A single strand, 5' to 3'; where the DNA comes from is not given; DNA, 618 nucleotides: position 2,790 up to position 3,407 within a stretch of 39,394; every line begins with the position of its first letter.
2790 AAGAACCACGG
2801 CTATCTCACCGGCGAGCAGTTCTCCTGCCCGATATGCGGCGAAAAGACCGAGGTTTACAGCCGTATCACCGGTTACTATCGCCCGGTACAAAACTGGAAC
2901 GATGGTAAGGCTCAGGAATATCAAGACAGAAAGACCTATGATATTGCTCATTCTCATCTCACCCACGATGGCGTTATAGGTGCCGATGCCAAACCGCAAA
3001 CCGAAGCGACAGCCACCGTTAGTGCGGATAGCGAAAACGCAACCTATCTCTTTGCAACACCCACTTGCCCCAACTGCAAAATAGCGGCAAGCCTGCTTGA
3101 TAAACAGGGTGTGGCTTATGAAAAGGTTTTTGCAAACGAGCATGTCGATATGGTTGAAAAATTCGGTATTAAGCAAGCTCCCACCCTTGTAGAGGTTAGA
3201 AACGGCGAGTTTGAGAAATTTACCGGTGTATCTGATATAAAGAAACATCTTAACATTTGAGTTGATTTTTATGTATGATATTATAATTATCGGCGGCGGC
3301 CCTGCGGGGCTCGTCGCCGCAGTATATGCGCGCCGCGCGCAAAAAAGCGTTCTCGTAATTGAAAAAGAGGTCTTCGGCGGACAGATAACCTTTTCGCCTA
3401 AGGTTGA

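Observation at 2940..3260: Class III RNR carries a covalently tethered CxxC thioredoxin-fold domain at its C-terminus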

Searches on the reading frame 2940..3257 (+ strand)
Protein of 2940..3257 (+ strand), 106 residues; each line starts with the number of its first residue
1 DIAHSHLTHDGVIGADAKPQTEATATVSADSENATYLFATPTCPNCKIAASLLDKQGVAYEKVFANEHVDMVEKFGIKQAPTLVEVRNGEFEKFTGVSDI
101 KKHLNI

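Call 3: search_protein_families(library=pfam, proteins=[window:2940-3257:+], max_evalue=0.01)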
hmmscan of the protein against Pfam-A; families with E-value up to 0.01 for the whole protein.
window:2940-3257:+ (106 aa): 4 families
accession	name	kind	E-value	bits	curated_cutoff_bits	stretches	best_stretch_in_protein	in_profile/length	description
PF00462.30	Glutaredoxin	-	6.7e-06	26.7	22.9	1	37-71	3-37/60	Glutaredoxin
PF00085.26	Thioredoxin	-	7.3e-05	23.2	23.5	1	26-99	13-93/103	Thioredoxin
PF13098.12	Thioredoxin_2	-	0.004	17.9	27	0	65-96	61-93/104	Thioredoxin-like domain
PF13417.12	GST_N_3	-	0.0098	16.7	22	0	37-104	1-67/75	Glutathione S-transferase, N-terminal domain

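Call 4: search_protein_families(library=ncbifam, proteins=[window:2940-3257:+], max_evalue=0.01)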
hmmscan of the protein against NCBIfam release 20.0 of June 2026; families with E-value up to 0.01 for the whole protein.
window:2940-3257:+ (106 aa): 13 families
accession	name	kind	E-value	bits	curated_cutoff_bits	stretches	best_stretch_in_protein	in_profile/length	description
TIGR02194.1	GlrX_NrdH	subfamily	1.5e-05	25.1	85.75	1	37-85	3-54/72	glutaredoxin-like protein NrdH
TIGR00411.1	redox_disulf_1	equivalog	0.00011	22.2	92.75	1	37-97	5-68/82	MJ0307 family thioredoxin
TIGR02196.1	GlrX_YruB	hypoth_equivalog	0.00014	22.2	88.55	1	37-64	4-31/74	glutaredoxin-like protein, YruB-family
TIGR02187.2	PDO_seleno_TRX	equivalog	0.00032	20.1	185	1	36-97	133-196/209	protein disulfide oxidoreductase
TIGR01068.1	thioredoxin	equivalog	0.00035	20.7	96.8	1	32-98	15-88/101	thioredoxin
TIGR02200.1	GlrX_actino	hypoth_equivalog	0.00045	20.6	89.5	1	37-64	4-31/77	mycoredoxin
TIGR02181.1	GRX_bact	equivalog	0.00052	20.2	90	1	37-71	3-37/80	glutaredoxin 3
TIGR01130.1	ER_PDI_fam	subfamily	0.00076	19.1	344.25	1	44-96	38-93/476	protein disulfide-isomerase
NF007923.0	PRK10638.1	equivalog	0.001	19.1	129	1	37-72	6-41/83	glutaredoxin 3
TIGR02190.1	GlrX-dom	hypoth_equivalog_domain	0.0013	18.6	99.3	1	31-69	6-44/79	glutaredoxin-family domain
NF041212.1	Uxx_star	subfamily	0.0028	17.8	66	1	37-74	3-40/70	Uxx-star family glutaredoxin-like (seleno)protein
TIGR01126.1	pdi_dom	equivalog_domain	0.0054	17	107.2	0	29-98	12-92/105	protein disulfide-isomerase domain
NF006898.0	PRK09381.1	equivalog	0.0072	16.7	138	0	38-92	28-88/109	thioredoxin TrxA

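Call 14: find_homologous_proteins(query=window:2985-3257:+, max_evalue=0.001)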
Query window:2985-3257:+ (91 aa): 52 proteins with E <= 0.001 among 52 candidates.
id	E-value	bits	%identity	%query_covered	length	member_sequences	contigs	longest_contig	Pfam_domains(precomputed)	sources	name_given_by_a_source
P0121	3.1e-27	112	67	87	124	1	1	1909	PF00462.31,PF00085.27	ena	-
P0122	7.9e-27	110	59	97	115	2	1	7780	PF00085.27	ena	-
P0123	6.0e-26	108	69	78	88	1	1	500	PF00085.27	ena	-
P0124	1.2e-25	107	65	82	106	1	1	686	PF00462.31,PF00085.27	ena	-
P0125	1.9e-25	106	64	82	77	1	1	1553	PF00462.31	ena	-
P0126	2.3e-25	106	59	81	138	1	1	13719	PF00462.31,PF00085.27,PF13597.12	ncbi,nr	ncbi:MAG: ribonucleoside triphosphate reductase, partial [Clostridia bacterium]|nr:ribonucleoside tr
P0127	2.4e-25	106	67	80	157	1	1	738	PF00462.31,PF00085.27,PF13597.12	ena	-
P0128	4.9e-25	105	64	93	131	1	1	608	PF00462.31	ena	-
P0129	8.1e-25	104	74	76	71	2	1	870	-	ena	-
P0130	4.4e-24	102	63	77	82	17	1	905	PF00462.31,PF00085.27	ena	-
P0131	1.2e-23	100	61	93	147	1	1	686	PF00462.31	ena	-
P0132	4.6e-23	98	66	80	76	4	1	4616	PF00462.31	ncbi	-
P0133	4.9e-23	98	63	92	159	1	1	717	PF13597.12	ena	-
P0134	1.3e-22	97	66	80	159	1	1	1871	PF13597.12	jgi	-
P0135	2.3e-22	96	56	98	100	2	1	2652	PF00462.31,PF00085.27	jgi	-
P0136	4.3e-21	92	72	75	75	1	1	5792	PF00462.31,PF00085.27,PF13098.14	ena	-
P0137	7.5e-21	91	68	75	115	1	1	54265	PF00462.31,PF00085.27,PF13098.14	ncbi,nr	ncbi:MAG: hypothetical protein J5928_03290 [Firmicutes bacterium]|nr:hypothetical protein [Bacillota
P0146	6.6e-20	88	61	76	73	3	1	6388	PF00462.31,PF00085.27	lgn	-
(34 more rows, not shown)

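Call 23: find_related_loci(query=A1, collection=genome_contigs, flank=6000)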
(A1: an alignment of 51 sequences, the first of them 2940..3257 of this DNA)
Query A1 (106 aa) in genome_contigs; peptide patterns used: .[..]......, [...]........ (x = any residue, [..] = any of these).
600 stretches matched a pattern (row limit reached: there are more); 571 encode a relative of the query (tblastn E <= 1e-3); the best 80 are kept; 80 distinct loci.
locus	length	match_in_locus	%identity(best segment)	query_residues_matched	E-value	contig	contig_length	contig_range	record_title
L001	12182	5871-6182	62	1-105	2e-38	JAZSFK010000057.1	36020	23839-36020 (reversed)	MAG: Candidatus Fimenecus sp. isolate T1900044582_TS20190048.MAGScoT_cleanbin_000039 SGB_575_k141_1546370, whole genome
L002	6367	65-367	60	1-106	2e-38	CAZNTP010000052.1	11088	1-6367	MAG TPA_asm: uncultured Ruminococcus sp. isolate SRP315200_co1_209 genome assembly, contig: NODE_12971_length_11088_cov_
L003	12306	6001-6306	60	1-105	3e-38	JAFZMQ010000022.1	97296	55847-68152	MAG: Clostridia bacterium isolate RGIG7905 Water_buffalos_Reticulum.Co__c2338820, whole genome shotgun sequence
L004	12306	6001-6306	58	1-105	5e-37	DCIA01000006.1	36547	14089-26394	MAG TPA_asm: Clostridiales bacterium UBA1738 UBA1738_contig_5078, whole genome shotgun sequence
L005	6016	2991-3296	60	1-104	2e-36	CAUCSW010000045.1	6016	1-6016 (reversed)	MAG TPA_asm: uncultured Clostridia bacterium isolate ERR4316475_bin.36_MetaWRAP_v1.3_MAG genome assembly, contig: ERZ185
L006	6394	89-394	59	1-104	2e-36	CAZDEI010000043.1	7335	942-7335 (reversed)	MAG TPA_asm: uncultured Eubacteriales bacterium isolate SRP350583_co2_69 genome assembly, contig: NODE_15332_length_7335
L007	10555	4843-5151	60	1-106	2e-36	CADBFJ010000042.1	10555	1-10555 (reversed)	MAG: uncultured Ruminococcus sp. isolate RUG13915 genome assembly, contig: RUG13915_asm_42, whole genome shotgun sequenc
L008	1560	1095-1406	59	1-105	1e-36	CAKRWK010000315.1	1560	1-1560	MAG: uncultured Eubacteriales bacterium isolate REFINED_METABAT215_TOP10_CONTIGS_1500_ASSEMBLY_K77_MERGED__Hadza_MoBio_h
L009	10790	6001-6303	59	1-106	6e-36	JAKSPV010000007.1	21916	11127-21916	MAG: Clostridia bacterium isolate Horse_feces212 MAG212_7, whole genome shotgun sequence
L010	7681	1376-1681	57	1-105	8e-36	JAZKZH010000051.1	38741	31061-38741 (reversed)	MAG: Eubacteriales bacterium isolate T1900045091_TC20190085.MAGScoT_cleanbin_000002 SGB_4702_k141_509853, whole genome s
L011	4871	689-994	62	1-105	1e-35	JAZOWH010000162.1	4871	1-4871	MAG: Candidatus Fimenecus sp. isolate T1900045523_YK20190217.MAGScoT_cleanbin_000058 SGB_7656_k141_18966, whole genome s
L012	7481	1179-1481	58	1-105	2e-35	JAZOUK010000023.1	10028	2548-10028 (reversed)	MAG: Acutalibacteraceae bacterium isolate T1900045533_YK20190227.MAGScoT_cleanbin_000011 SGB_7746_k141_1475762, whole ge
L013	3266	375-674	62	1-105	1e-35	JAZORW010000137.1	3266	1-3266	MAG: Eubacteriales bacterium isolate T1900045550_YK20190244.MAGScoT_cleanbin_000036 SGB_7872_k141_1481170, whole genome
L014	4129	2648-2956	58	1-105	2e-35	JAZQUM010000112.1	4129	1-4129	MAG: Oscillospiraceae bacterium isolate T1900045180_TC20190176.MAGScoT_cleanbin_000031 SGB_5233_k141_412924, whole genom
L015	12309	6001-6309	60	1-106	2e-35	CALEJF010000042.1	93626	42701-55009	MAG TPA_asm: uncultured Clostridia bacterium isolate SRR6425771_bin.43_CONCOCT_v1.1_MAG genome assembly, contig: ERZ1767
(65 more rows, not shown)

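Call 29: find_encoding_contigs(protein=P0137, flank=5000, max_places=2)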
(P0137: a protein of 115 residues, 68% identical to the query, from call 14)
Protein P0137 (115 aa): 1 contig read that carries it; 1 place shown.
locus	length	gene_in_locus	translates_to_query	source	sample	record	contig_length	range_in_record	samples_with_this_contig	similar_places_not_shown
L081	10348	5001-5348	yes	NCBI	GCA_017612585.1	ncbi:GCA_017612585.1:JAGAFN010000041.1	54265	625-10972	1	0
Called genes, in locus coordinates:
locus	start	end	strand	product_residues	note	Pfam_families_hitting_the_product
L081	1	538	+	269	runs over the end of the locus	PF13374:TPR_10 (faint), PF07719:TPR_2 (faint), PF00515:TPR_1 (faint), PF13424:TPR_12 (weak)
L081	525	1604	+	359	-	PF13228:DUF4037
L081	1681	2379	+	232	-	PF04055:Radical_SAM, PF13353:Fer4_12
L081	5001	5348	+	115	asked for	PF00085:Thioredoxin (weak), PF13098:Thioredoxin_2 (faint), PF00462:Glutaredoxin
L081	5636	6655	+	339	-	PF00890:FAD_binding_2, PF01134:GIDA (faint), PF01266:DAO (weak), PF03486:HI0933_like (weak), PF07992:Pyr_redox_2, PF12831:FAD_oxidored, PF13450:NAD_binding_8 (weak), PF13738:Pyr_redox_3, +2 more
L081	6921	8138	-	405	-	PF01168:Ala_racemase_N, PF00842:Ala_racemase_C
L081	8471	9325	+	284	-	PF00890:FAD_binding_2 (faint), PF03486:HI0933_like (faint), PF07992:Pyr_redox_2, PF13738:Pyr_redox_3 (faint), PF07992:Pyr_redox_2 (weak)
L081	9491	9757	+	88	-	PF12637:TSCPD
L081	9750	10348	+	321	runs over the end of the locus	PF14014:DUF4230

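Call 30: find_encoding_contigs(protein=P0136, flank=5000, max_places=2)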
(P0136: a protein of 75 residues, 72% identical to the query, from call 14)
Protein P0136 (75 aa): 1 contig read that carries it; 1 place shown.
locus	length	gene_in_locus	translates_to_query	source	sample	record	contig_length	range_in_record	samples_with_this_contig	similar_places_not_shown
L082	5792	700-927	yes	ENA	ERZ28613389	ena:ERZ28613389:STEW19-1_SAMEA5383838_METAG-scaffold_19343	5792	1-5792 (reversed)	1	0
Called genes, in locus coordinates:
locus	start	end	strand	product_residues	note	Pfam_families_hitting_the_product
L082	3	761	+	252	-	?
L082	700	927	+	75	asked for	PF00085:Thioredoxin (weak), PF00462:Glutaredoxin, PF13098:Thioredoxin_2 (faint)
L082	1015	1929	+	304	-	PF00070:Pyr_redox (faint), PF00890:FAD_binding_2, PF01266:DAO (weak), PF03486:HI0933_like (weak), PF07992:Pyr_redox_2, PF12831:FAD_oxidored, PF13450:NAD_binding_8 (weak), PF13738:Pyr_redox_3, +3 more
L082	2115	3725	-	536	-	-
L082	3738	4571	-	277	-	PF00924:MS_channel_2nd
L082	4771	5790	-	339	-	?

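Call 31: predict_structure(alignment_id=A1)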
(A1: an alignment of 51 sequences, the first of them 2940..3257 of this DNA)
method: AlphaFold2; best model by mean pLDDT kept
length: 106 residues; sequences in the alignment: 51
mean_pLDDT: 78.7   pTM: 0.62
mean pLDDT of the five models: 78.7, 78.2, 78.0, 76.5, 74.9
residues with pLDDT >= 90: 61; 70-90: 14; 50-70: 9; < 50: 22
segments of 3 or more residues with pLDDT < 50: 11-29
pLDDT, mean of each block of 10 residues (from residue 1): 52 45 46 87 93 92 91 90 92 93 89
secondary structure, 60 per line:
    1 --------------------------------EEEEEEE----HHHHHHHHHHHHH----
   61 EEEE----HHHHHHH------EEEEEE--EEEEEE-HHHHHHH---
elements in order: E33-39 H44-56 E61-64 H69-75 E82-87 E90-95 H97-103

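Call 37: fold_search(model_id=the predicted structure, library=pdb)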
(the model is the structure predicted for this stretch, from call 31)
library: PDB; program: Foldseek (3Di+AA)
matches with E <= 10: 1511; with E <= 0.001: 219
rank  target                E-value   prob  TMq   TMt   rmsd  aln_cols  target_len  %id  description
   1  6bkv_A                3.4e-05  1.00  0.55  0.54   3.3        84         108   32  Crystal structure of Thioredoxin from Helicobacter pylori (strain G27) (released 2017-12-06)
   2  6x0b_A                3.6e-05  1.00  0.57  0.53   2.9        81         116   22  Crystal Structure of Thioredoxin NaTrxh from Nicotiana alata (released 2020-07-22)
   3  8gdy_B                3.6e-05  1.00  0.48  0.44   4.0        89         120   26  Crystal structure of the human PDI first domain with 9 mutations (released 2024-01-24)
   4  2o85                  3.8e-05  1.00  0.58  0.60   2.8        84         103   19  S. Aureus thioredoxin P31T mutant (released 2007-07-24)
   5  6bkv_B                3.8e-05  1.00  0.56  0.54   3.3        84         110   32  Crystal structure of Thioredoxin from Helicobacter pylori (strain G27) (released 2017-12-06)
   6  2puk_C                3.8e-05  1.00  0.54  0.54   3.0        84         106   20  Crystal structure of the binary complex between ferredoxin: thioredoxin reductase and thioredoxin m (released 2007-07-10)
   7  6ckp                  3.8e-05  1.00  0.63  0.57   7.6       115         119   22  Crystal structure of a thioredoxin domain 2 from Brucella melitensis at 1.15 Angstrom resolution (released 2018-04-04)
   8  3f3q                  4.4e-05  1.00  0.60  0.58   2.2        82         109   23  Crystal structure of the oxidised form of thioredoxin 1 from saccharomyces cerevisiae (released 2009-10-20)
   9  2o7k                  4.4e-05  1.00  0.57  0.58   3.1        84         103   21  S. aureus thioredoxin (released 2007-07-24)
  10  2yoi_A                4.6e-05  1.00  0.61  0.61   2.6        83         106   24  Crystal Structure of Ancestral Thioredoxin Relative to Last Eukaryotes Common Ancestor (LECA) from the Precambrian Per (released 2013-08-21)
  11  1zma                  4.6e-05  1.00  0.54  0.50   3.4        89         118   18  Crystal Structure of the Bacterocin Transport Accessory Protein from Streptococcus pneumoniae (released 2005-06-21)
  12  2j23_A                5.3e-05  1.00  0.59  0.55   2.4        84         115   23  Cross-reactivity and crystal structure of Malassezia sympodialis Thioredoxin (Mala s 13), a member of a new pan-allerg (released 2006-11-22)
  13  1fb0_A                5.6e-05  1.00  0.58  0.58   2.8        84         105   23  CRYSTAL STRUCTURE OF THIOREDOXIN M FROM SPINACH CHLOROPLAST (REDUCED FORM) (released 2000-09-20)
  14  3ziv_A                6.0e-05  1.00  0.55  0.56   3.5        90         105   21  Crystal Structure of Ancestral Thioredoxin Relative to last Archaea- Eukaryotes Common Ancestor (AECA) from the Precam (released 2013-08-21)
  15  7vqv                  6.4e-05  1.00  0.58  0.54   2.6        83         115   26  de novo design based on 1r26 (released 2022-06-08)
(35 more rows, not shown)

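Call 54: find_encoding_contigs(protein=P0146, flank=5000, max_places=3)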
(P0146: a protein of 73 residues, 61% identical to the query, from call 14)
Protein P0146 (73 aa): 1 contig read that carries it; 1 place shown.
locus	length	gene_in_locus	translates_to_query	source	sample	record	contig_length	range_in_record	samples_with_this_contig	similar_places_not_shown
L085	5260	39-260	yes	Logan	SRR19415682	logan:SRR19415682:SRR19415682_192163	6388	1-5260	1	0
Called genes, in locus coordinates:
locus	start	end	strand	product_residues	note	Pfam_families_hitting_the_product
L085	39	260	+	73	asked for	PF00085:Thioredoxin (weak), PF00462:Glutaredoxin (weak)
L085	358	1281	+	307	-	PF00890:FAD_binding_2, PF01266:DAO (weak), PF01946:Thi4 (weak), PF03486:HI0933_like (weak), PF07992:Pyr_redox_2, PF12831:FAD_oxidored, PF13450:NAD_binding_8, PF13738:Pyr_redox_3, +1 more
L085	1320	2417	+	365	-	PF01408:GFO_IDH_MocA, PF22725:GFO_IDH_MocA_C3, PF02894:GFO_IDH_MocA_C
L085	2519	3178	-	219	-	PF00657:Lipase_GDSL, PF13472:Lipase_GDSL_2, PF16255:Lipase_GDSL_lke (weak)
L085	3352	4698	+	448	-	PF09587:PGA_cap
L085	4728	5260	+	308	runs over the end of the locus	PF01256:Carb_kinase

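Call 63: find_related_loci(query=A1, collection=viral_contigs, flank=5000)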
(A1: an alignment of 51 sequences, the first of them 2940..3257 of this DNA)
Query A1 (106 aa) in viral_contigs; peptide patterns used: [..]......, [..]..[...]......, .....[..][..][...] (x = any residue, [..] = any of these).
194 stretches matched a pattern; 9 encode a relative of the query (tblastn E <= 1e-3); 9 distinct loci.
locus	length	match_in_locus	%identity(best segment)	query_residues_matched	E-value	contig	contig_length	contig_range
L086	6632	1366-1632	55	18-106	3e-33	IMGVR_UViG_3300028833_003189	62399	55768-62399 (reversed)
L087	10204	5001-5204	47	37-104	8e-21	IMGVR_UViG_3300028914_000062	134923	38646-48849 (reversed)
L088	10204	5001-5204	47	37-104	2e-20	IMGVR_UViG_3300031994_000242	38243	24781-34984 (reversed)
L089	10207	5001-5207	43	37-105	2e-16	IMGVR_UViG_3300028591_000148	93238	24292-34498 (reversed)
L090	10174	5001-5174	47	37-94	6e-16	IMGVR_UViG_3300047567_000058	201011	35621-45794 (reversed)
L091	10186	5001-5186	52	37-101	6e-16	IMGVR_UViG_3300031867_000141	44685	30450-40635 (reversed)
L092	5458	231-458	39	26-105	3e-15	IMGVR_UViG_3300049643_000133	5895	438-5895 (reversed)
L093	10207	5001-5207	42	37-105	5e-15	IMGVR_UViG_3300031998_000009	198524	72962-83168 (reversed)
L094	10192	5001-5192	43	37-104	2e-13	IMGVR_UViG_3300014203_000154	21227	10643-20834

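Call 67: search_protein_families(library=pfam, proteins=[L089:543-1298:+, L089:1982-2743:+, L089:5245-6723:+, L089:6695-7225:+, L089:7714-8247:+, L088:676-2769:+, L088:5252-6511:+, L088:6518-7057:+, L088:7327-7962:+, L088:9140-9802:+], max_evalue=0.0001)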
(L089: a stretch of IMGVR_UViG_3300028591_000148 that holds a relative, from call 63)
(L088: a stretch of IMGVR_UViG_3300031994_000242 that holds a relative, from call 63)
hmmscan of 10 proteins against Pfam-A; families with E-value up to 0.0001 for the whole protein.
L089:543-1298:+ (252 aa): 2 families
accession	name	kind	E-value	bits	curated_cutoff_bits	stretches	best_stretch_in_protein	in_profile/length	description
PF01555.25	N6_N4_Mtase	-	4.2e-28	99.2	26.7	1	24-237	1-220/221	DNA methylase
PF03602.21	Cons_hypoth95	-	7.7e-05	22.9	24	0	5-37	93-127/182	Conserved hypothetical protein 95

L089:1982-2743:+ (254 aa): 1 family
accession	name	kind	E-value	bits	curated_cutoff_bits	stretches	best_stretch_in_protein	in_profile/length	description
PF01555.25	N6_N4_Mtase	-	2.2e-30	106.7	26.7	1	24-240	1-221/221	DNA methylase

L089:5245-6723:+ (493 aa): 1 family
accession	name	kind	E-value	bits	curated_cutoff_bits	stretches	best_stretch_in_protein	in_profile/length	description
PF01555.25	N6_N4_Mtase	-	1.7e-47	162.7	26.7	1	62-323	1-220/221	DNA methylase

L089:6695-7225:+ (177 aa): 1 family
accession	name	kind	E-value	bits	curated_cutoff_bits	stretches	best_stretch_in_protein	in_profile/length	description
PF04851.21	ResIII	-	3.4e-08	34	22.5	1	26-115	4-65/164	Type III restriction enzyme, res subunit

L089:7714-8247:+ (178 aa): 0 families

L088:676-2769:+ (698 aa): 0 families

L088:5252-6511:+ (420 aa): 0 families

L088:6518-7057:+ (180 aa): 4 families
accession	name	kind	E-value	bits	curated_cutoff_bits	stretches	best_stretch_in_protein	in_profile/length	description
PF00805.28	Pentapeptide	-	1.8e-23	82.2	20.2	2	102-138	4-40/40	Pentapeptide repeats (8 copies)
PF13599.13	Pentapeptide_4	-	1.8e-12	47.6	38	1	110-174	12-76/78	Pentapeptide repeat region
PF13576.12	Pentapeptide_3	-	8.3e-10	39.2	27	1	116-158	1-46/48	Pentapeptide repeats (9 copies)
PF25296.1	Decapeptide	-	5.4e-05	23.4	45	0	110-167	16-73/74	Decapeptide repeat region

L088:7327-7962:+ (212 aa): 0 families

L088:9140-9802:+ (221 aa): 0 families
